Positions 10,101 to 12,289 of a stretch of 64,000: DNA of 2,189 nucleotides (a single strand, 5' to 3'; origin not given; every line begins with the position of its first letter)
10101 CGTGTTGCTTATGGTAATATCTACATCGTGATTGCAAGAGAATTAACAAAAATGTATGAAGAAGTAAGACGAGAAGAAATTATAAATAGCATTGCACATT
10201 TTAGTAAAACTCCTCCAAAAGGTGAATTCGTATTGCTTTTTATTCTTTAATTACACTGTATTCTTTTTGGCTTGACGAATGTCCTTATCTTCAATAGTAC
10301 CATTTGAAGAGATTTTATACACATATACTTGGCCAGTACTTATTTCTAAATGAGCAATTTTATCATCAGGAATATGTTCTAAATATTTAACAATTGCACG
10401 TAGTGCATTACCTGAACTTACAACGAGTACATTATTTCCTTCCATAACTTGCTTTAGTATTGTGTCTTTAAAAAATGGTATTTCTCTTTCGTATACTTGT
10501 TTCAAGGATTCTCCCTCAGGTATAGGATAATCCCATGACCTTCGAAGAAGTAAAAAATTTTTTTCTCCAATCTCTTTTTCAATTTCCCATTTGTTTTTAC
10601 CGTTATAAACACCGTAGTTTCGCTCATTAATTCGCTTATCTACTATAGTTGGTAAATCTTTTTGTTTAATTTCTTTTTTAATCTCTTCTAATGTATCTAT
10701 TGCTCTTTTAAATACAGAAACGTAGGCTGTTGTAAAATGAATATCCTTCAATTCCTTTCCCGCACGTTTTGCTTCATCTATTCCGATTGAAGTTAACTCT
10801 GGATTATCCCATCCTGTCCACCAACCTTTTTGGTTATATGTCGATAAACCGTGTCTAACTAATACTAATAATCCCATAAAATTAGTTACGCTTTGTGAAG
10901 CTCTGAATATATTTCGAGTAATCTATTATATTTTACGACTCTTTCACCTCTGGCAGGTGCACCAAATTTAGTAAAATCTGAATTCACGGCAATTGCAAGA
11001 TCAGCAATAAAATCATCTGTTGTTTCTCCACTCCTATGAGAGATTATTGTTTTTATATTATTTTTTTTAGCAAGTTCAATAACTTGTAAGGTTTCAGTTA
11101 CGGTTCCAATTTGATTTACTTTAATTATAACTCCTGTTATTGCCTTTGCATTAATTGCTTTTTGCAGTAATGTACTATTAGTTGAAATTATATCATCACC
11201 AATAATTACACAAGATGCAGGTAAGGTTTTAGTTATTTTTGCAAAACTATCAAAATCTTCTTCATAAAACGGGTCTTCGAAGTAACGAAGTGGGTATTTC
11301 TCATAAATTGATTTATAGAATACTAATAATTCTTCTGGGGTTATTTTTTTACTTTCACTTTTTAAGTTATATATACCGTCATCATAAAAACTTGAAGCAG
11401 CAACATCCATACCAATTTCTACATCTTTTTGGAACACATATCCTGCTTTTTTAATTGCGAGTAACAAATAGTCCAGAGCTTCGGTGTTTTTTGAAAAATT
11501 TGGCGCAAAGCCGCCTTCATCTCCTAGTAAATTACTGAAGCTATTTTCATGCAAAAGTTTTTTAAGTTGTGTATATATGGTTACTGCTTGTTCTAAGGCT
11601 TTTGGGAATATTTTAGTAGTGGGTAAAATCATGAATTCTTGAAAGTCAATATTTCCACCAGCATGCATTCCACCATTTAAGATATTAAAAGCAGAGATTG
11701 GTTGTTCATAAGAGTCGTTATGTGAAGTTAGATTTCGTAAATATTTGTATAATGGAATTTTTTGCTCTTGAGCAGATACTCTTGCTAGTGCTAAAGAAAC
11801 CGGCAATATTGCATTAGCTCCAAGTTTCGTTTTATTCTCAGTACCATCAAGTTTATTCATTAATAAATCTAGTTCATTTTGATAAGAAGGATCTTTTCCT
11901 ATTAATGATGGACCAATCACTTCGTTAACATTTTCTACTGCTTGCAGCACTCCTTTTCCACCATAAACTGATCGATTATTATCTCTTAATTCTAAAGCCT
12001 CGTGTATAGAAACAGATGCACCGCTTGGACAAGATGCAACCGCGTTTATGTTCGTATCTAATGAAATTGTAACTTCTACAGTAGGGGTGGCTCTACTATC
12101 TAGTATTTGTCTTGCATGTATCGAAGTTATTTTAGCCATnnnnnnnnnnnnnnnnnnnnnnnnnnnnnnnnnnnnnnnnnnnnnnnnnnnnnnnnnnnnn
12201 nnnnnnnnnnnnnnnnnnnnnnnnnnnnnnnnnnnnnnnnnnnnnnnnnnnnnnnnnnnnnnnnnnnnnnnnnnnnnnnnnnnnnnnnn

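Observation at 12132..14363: PEP synthase-like enzyme whose phospho-carrier histidine motif is replaced (GGRTSH -> AASPST)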

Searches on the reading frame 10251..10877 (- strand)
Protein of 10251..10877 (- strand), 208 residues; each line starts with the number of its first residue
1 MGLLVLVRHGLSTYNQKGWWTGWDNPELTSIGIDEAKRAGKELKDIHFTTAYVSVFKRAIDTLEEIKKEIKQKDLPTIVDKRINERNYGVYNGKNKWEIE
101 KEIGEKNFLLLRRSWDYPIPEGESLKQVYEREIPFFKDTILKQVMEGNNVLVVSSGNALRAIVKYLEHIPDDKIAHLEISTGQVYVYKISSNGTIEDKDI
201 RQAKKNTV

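Call 40: search_protein_families(library=ncbifam, proteins=[window:10251-10877:-], max_evalue=0.00001)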
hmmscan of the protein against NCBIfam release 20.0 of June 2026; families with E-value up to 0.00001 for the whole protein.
window:10251-10877:- (208 aa): 18 families
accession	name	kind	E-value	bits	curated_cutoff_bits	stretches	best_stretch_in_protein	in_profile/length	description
NF002339.0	PRK01295.1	equivalog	2e-55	187.4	316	1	3-200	4-203/206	2,3-bisphosphoglycerate-dependent phosphoglycerate mutase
TIGR01258.1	pgm_1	subfamily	2.3e-50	171.3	81.7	2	4-120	3-121/245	2,3-bisphosphoglycerate-dependent phosphoglycerate mutase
NF010713.0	PRK14115.1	equivalog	3.4e-49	167.4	305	2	3-118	3-120/248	2,3-diphosphoglycerate-dependent phosphoglycerate mutase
NF010718.0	PRK14120.1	equivalog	2e-44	151.8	366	2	3-121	6-126/249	phosphoglyceromutase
NF002217.0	PRK01112.1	equivalog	3.5e-44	150.9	320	2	69-198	95-224/228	2,3-bisphosphoglycerate-dependent phosphoglycerate mutase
NF010714.0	PRK14116.1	equivalog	1.6e-43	148.8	401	2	1-116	1-118/229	2,3-diphosphoglycerate-dependent phosphoglycerate mutase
NF010717.0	PRK14119.1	equivalog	4.2e-43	147.5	378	2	1-118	1-120/228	2,3-diphosphoglycerate-dependent phosphoglycerate mutase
NF010716.0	PRK14118.1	equivalog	5e-41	140.5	409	2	4-117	3-118/227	2,3-diphosphoglycerate-dependent phosphoglycerate mutase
NF010715.0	PRK14117.1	equivalog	1.5e-33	116.2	421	2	2-117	2-119/230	phosphoglycerate mutase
TIGR03162.1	ribazole_cobC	equivalog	3.7e-22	78.6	162.9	1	4-185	1-174/176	alpha-ribazole phosphatase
NF045917.1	PhserinePhPspA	equivalog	2.7e-21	76.2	350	1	4-170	4-165/211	phosphoserine phosphatase PspA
NF005567.0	PRK07238.1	equivalog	1e-16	61.3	326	1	4-194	180-365/378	bifunctional RNase H/acid phosphatase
NF011580.0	PRK15004.1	equivalog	1.6e-16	60.9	250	1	4-188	3-182/203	adenosylcobalamin/alpha-ribazole phosphatase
NF009994.0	PRK13463.1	equivalog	2.1e-16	60.3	277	1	6-167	7-163/203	phosphoserine phosphatase 1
TIGR03848.1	MSMEG_4193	subfamily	8.2e-15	54.8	203.85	1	4-169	2-166/204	MSMEG_4193 family putative phosphomutase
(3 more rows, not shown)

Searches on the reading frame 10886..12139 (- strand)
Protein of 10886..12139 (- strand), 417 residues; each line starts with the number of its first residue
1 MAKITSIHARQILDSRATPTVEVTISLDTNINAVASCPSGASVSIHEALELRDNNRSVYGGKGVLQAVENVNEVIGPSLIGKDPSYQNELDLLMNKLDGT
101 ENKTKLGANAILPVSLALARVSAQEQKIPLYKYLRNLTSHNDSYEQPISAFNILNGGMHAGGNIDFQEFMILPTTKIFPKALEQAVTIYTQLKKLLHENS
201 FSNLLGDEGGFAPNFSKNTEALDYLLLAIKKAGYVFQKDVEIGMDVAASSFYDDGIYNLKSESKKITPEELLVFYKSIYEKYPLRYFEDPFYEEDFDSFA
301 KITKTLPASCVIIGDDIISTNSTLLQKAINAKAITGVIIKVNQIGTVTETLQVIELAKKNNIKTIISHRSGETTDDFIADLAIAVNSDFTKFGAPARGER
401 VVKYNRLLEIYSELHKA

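Call 40: search_protein_families(library=ncbifam, proteins=[window:10886-12139:-], max_evalue=0.00001)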
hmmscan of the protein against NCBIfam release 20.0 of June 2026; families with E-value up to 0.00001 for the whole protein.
window:10886-12139:- (417 aa): 3 families
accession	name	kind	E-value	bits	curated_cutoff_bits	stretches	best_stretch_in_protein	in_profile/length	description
TIGR01060.2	eno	equivalog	4.3e-152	506.7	300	1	4-416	1-412/425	phosphopyruvate hydratase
NF006223.0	PRK08350.1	equivalog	3.2e-19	69.4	624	1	65-135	50-120/341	hypothetical protein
TIGR01928.1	menC_lowGC_arch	equivalog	4.6e-07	29.2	200.65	1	280-366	197-280/325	o-succinylbenzoate synthase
